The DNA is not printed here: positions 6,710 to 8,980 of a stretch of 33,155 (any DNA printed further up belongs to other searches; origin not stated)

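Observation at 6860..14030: PNAG-like exopolysaccharide operon led by a BcsE-like (GIL-type) c-di-GMP receptor instead of cellulose genes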

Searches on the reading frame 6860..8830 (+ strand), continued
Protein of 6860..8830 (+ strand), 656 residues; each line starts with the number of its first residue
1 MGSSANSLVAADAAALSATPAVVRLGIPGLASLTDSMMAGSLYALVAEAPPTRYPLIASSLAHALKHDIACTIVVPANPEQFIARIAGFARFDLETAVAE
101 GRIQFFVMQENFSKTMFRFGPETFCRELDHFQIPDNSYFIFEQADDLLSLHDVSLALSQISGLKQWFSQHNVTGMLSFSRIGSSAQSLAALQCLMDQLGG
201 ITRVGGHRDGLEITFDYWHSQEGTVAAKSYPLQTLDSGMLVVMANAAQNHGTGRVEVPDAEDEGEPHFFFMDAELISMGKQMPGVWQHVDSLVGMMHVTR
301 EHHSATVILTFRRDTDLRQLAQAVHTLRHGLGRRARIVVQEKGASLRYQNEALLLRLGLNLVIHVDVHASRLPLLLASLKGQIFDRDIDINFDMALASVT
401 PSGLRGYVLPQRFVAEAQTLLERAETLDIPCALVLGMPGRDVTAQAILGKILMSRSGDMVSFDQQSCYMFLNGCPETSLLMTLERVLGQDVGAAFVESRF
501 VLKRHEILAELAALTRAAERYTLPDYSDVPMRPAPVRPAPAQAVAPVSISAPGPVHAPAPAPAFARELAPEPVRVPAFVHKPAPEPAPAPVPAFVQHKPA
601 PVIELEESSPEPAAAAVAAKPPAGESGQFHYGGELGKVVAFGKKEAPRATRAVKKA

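Call 18: find_encoding_contigs(protein=P0009, flank=10000, max_places=1)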
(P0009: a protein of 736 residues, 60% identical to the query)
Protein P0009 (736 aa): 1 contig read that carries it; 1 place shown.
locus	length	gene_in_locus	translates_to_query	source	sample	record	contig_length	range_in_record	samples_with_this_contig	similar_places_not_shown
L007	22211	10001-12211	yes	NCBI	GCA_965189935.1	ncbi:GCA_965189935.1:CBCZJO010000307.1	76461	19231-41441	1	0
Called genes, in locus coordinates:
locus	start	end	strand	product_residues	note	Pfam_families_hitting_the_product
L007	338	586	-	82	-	PF11730:DUF3297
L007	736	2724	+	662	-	PF11412:DsbD_N, PF02683:DsbD_TM, PF13899:Thioredoxin_7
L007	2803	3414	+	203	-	PF00578:AhpC-TSA, PF08534:Redoxin, PF13098:Thioredoxin_2 (weak)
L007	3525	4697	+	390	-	PF01063:Aminotran_4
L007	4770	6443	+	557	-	PF01645:Glu_synthase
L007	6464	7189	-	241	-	PF02463:SMC_N (weak), PF00005:ABC_tran, PF13304:AAA_21 (faint)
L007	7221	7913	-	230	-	PF00528:BPD_transp_1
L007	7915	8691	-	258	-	PF00528:BPD_transp_1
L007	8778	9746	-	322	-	PF00497:SBP_bac_3, PF12974:Phosphonate-bd (weak)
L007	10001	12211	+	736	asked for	PF10995:BcsE_N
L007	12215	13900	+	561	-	-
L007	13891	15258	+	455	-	PF13506:Glyco_transf_21, PF00535:Glycos_transf_2, PF10111:Glyco_tranf_2_2, PF13641:Glyco_tranf_2_3, PF01644:Chitin_synth_1 (faint), PF03142:Chitin_synth_2, PF13632:Glyco_trans_2_3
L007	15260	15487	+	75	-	-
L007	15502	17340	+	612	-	PF01522:Polysacc_deac_1 (weak)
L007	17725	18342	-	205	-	PF02492:cobW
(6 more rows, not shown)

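Call 20: find_related_loci(query=A1, collection=genome_contigs, flank=10000)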
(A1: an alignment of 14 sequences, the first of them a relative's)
Query A1 (656 aa) in genome_contigs; peptide patterns used: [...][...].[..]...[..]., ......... (x = any residue, [..] = any of these).
252 stretches matched a pattern; 69 encode a relative of the query (tblastn E <= 1e-3); 65 distinct loci.
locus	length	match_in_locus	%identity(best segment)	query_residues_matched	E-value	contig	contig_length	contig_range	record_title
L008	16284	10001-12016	93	1-656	0e+0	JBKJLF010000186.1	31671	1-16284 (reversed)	MAG: Burkholderiaceae bacterium isolate ant_bin.273 k117_3250735, whole genome shotgun sequence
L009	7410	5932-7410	89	1-498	0e+0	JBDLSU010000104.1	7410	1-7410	MAG: Pseudomonadota bacterium isolate king_2019_sw_WHONDRS-S19S_0016_B_bin.9 scaffold_656171, whole genome shotgun seque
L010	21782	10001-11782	52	23-652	0e+0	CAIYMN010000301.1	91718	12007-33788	MAG: uncultured beta proteobacterium isolate Kiruna_bin-02959 genome assembly, contig: bin-02959:301/400, whole genome s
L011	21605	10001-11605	57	12-552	0e+0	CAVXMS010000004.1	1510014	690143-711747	MAG: uncultured beta proteobacterium isolate MFD02832.bin.1.25 genome assembly, contig: contig_8986, whole genome shotgu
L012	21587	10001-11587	57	8-535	0e+0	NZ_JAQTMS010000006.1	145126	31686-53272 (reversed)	MAG: Rhodoferax sp. isolate STA_46 NODE_243_length_145126_cov_4.894248_Sandtown_A, whole genome shotgun sequence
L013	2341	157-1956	50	23-652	0e+0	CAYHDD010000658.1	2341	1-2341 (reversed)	MAG TPA_asm: uncultured Rhodoferax sp. isolate ERP119702_co3_83 genome assembly, contig: NODE_48212_length_2341_cov_3.97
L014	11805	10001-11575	57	20-544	0e+0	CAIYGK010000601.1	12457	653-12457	MAG: uncultured beta proteobacterium isolate MJ-time_bin-3150 genome assembly, contig: bin-3150:601/759, whole genome sh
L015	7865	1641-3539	48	3-652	0e+0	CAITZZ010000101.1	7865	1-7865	MAG: uncultured beta proteobacterium isolate Erken-D11_bin-1404 genome assembly, contig: bin-1404:101/439, whole genome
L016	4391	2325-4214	48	3-652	0e+0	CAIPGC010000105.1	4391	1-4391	MAG: uncultured beta proteobacterium isolate KTt_bin-0340 genome assembly, contig: bin-0340:105/332, whole genome shotgu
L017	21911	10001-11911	49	3-656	0e+0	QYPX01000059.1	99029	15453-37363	MAG: Comamonadaceae bacterium isolate PowLak16_MAG17 c_000000016270, whole genome shotgun sequence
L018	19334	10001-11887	48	3-652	0e+0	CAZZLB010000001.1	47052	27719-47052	MAG TPA_asm: uncultured Rhodoferax sp. isolate SRP124364_co1_277 genome assembly, contig: NODE_448_length_47052_cov_9.92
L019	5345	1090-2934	48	9-652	0e+0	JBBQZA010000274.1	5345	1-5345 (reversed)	MAG: Burkholderiales bacterium isolate Co_metawrap_2193 Cmw_2193_k141_8198262_length_5345_cov_8.0000, whole genome shotg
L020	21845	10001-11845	48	9-652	0e+0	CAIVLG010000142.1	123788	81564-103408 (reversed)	MAG: uncultured beta proteobacterium isolate Ki1-2-7m_bin-568 genome assembly, contig: bin-568:142/289, whole genome sho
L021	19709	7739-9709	47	14-655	0e+0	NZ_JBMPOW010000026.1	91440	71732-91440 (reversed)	Undibacterium sp. Ji49W NODE_26_length_91440_cov_43.770854_26, whole genome shotgun sequence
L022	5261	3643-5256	53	3-539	0e+0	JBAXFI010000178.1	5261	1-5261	MAG: Comamonadaceae bacterium isolate ELA267 MAG267_178, whole genome shotgun sequence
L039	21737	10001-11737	48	22-602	2e-166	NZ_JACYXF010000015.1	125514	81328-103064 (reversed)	Noviherbaspirillum malthae strain CC-AFH3 Scaffold14_1, whole genome shotgun sequence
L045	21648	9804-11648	45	24-655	2e-162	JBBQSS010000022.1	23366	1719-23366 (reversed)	MAG: Burkholderiales bacterium isolate Co_metawrap_1766 Cmw_1766_k141_2749199_length_23366_cov_15.7597, whole genome sho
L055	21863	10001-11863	43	23-651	6e-158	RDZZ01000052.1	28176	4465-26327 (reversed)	MAG: Polaromonas sp. isolate PH2015_03U_58_17 PH2015_03U_scaffold_286, whole genome shotgun sequence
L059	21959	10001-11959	46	22-655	2e-171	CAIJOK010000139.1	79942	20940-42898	MAG: uncultured beta proteobacterium isolate KT_bin-2367 genome assembly, contig: bin-2367:139/146, whole genome shotgun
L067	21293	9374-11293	43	18-655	1e-161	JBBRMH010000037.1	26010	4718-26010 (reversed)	MAG: Burkholderiales bacterium isolate La1_metabat2.021 LA1C_B2.021_k141_805052L_26010_cov_18.5481, whole genome shotgun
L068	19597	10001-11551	48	8-654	4e-68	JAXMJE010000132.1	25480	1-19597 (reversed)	MAG: Azonexus sp. isolate G7_maxbin.009_sub k141_22938, whole genome shotgun sequence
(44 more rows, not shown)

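Call 21: search_solved_structures(query=window:6860-8830:+, max_evalue=0.01, show_alignments=1)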
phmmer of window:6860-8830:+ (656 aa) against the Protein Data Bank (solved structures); distinct sequences matched with E-value up to 0.01: 3.
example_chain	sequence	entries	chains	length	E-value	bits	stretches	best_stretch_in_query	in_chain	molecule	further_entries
6ybb_E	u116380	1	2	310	5.6e-17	64.6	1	285-524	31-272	Bacterial cellulose secretion regulator BcsE, residues 217-523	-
6tj0_A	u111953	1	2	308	5.9e-17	64.5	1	285-524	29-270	Bacterial cellulose synthesis subunit E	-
9fnn_E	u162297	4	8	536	1.6e-16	63.1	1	281-524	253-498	Cyclic di-GMP binding protein BcsE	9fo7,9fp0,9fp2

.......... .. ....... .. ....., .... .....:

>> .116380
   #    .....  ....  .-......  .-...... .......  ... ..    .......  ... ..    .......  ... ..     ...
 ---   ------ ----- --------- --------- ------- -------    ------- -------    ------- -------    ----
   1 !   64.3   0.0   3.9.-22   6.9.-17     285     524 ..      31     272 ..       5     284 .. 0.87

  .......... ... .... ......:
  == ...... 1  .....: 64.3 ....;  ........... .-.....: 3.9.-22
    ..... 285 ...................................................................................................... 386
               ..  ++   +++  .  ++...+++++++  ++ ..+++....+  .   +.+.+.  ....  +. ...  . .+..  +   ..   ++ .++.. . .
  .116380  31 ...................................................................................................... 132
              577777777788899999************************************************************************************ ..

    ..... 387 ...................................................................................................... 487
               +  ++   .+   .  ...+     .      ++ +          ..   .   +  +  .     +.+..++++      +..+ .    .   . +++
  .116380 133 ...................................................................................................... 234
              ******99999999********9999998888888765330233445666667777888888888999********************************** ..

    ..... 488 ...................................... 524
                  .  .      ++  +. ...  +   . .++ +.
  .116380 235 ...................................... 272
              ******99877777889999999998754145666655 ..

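Call 35: search_protein_families(library=pfam, proteins=[L039:147-2348:+, L068:3788-5965:+, L068:5950-8253:+, L068:2368-3036:+, L068:3033-3791:+, L002:7843-9708:-, L001:7000-8769:-, L045:5919-6986:+, L045:16736-19129:+, L001:637-3303:+], max_evalue=0.001)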
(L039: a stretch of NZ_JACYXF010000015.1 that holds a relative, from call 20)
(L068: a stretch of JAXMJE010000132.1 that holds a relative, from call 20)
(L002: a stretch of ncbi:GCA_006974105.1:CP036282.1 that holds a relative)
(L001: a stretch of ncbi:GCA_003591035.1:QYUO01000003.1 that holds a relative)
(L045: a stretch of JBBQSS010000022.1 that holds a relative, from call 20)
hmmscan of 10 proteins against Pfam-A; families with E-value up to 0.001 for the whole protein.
L039:147-2348:+ (733 aa): 0 families

L068:3788-5965:+ (725 aa): 2 families
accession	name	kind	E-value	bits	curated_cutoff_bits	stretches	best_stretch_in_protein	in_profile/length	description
PF00535.33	Glycos_transf_2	-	1.3e-10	41.9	23.3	1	175-287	2-115/168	Glycosyl transferase family 2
PF13641.12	Glyco_tranf_2_3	-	5.8e-05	23.7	27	0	214-289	45-124/230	Glycosyltransferase like family 2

L068:5950-8253:+ (767 aa): 1 family
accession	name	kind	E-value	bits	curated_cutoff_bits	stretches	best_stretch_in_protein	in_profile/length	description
PF03170.19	BcsB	-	3.6e-205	683.3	21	1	65-671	3-606/606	Bacterial cellulose synthase subunit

L068:2368-3036:+ (222 aa): 0 families

L068:3033-3791:+ (252 aa): 5 families
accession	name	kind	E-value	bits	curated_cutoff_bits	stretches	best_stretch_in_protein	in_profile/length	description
PF06564.18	CBP_BcsQ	-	6.2e-35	121.2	21.3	1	1-245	1-232/234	Cellulose biosynthesis protein BcsQ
PF13614.12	AAA_31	-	3.4e-13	50.3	27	1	1-155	1-155/177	AAA domain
PF01656.29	CbiA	-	2e-12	47.6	25.4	1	4-226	1-125/125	CobQ/CobB/MinD/ParA nucleotide binding domain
PF10609.15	ParA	-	3.5e-07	30.4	27.1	1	3-129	5-123/246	NUBPL iron-transfer P-loop NTPase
PF02374.21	ArsA_ATPase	-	0.00043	20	24.3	1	6-56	5-53/305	Anion-transporting ATPase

L002:7843-9708:- (621 aa): 1 family
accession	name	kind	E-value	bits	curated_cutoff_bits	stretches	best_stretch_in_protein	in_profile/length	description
PF01522.26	Polysacc_deac_1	-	5.8e-05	23.5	23.1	1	319-417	25-121/124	Polysaccharide deacetylase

L001:7000-8769:- (589 aa): 1 family
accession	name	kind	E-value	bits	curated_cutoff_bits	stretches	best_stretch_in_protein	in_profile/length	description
PF01522.26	Polysacc_deac_1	-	6.3e-14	52.4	23.1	1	287-388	24-122/124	Polysaccharide deacetylase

L045:5919-6986:+ (355 aa): 0 families

L045:16736-19129:+ (797 aa): 1 family
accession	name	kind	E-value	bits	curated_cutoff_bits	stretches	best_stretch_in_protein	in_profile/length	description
PF03170.19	BcsB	-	1.7e-199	664.6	21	1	82-698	4-606/606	Bacterial cellulose synthase subunit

L001:637-3303:+ (888 aa): 13 families
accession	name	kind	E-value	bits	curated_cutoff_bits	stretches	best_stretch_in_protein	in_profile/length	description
PF14559.12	TPR_19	-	2.4e-17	63.5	25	2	369-428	7-66/68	Tetratricopeptide repeat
PF13428.12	TPR_14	-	9.8e-17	60.2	23.5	0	63-104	1-43/44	Tetratricopeptide repeat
PF13432.12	TPR_16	-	5.2e-13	49.6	32.7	2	46-91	14-59/65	Tetratricopeptide repeat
PF13431.12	TPR_17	-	5.8e-11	42.2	24.4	0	53-83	3-33/34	Tetratricopeptide repeat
PF13429.12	TPR_15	-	1.1e-07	32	26.2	1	480-547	192-261/280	Tetratricopeptide repeat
PF12895.13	ANAPC3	-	1.4e-07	32.1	27.2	0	611-668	22-78/82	Anaphase-promoting complex, cyclosome, subunit 3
PF07719.23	TPR_2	-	1.5e-07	31.4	27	0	63-92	1-30/34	Tetratricopeptide repeat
PF13424.12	TPR_12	-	8e-06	26.4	30.1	1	47-92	28-74/77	Tetratricopeptide repeat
PF13181.12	TPR_8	-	1.4e-05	25.3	25.7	0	64-89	2-27/34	Tetratricopeptide repeat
PF25064.1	ARM_TT21_5th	-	2.9e-05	24.8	27.8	0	41-91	13-63/117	TT21 fifth ARM repeats domain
PF00515.34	TPR_1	-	3.5e-05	23.9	27.8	0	63-90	1-28/34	Tetratricopeptide repeat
PF25058.1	ARM_TT21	-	0.00068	20.1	27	0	580-656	58-138/155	Tetratricopeptide repeat protein 21 ARM repeat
PF25063.1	ARM_TT21_C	-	0.00072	19.9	35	0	649-714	98-163/209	Tetratricopeptide repeat protein 21 C-terminal ARM domain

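Call 89: search_dna_similar(query=window:6860-8830:+, collection=plasmids, mode=protein, max_rows=12, max_evalue=1e-10)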
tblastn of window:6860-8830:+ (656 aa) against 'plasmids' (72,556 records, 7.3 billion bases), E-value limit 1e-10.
Records with a match: 6; places in all: 6; records where one place covers at least 80% of the query: 0.
Best place of each record, by identity: <60% 6.
By first word of the organism name: Caballeronia 3; Pseudoalteromonas 1; Catenovulum 1; Yersinia 1.
By predicted mobility (MOB-suite, as given by PLSDB): non-mobilizable 5; mobilizable 1.
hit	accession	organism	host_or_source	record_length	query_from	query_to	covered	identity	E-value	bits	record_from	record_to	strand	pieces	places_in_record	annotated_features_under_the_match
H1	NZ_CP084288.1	Caballeronia zhejiangensis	Anasa tristis,Cell culture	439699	126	474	53%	29.0%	2e-17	95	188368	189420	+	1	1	bcsE: cellulose biosynthesis protein BcsE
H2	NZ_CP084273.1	Caballeronia grimmiae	Leptoglossus zonatus,Cell culture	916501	126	491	56%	27.6%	6e-17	93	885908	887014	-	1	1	bcsE: cellulose biosynthesis protein BcsE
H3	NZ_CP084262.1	Caballeronia sp. SL2Y3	Jalysus wickhami,Cell culture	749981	128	487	55%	28.0%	5e-16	90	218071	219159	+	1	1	bcsE: cellulose biosynthesis protein BcsE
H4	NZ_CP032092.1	Pseudoalteromonas donghaensis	cell culture,seawater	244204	132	505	57%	25.1%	7e-18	96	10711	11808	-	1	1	bcsE: cellulose biosynthesis protein BcsE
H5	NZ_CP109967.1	Catenovulum adriaticum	algae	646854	158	496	52%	22.0%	5e-12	77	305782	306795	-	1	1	bcsE: cellulose biosynthesis protein BcsE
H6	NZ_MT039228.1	Yersinia frederiksenii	-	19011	198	507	47%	24.1%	3e-15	87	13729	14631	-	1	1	bcsE: cellulose biosynthesis protein BcsE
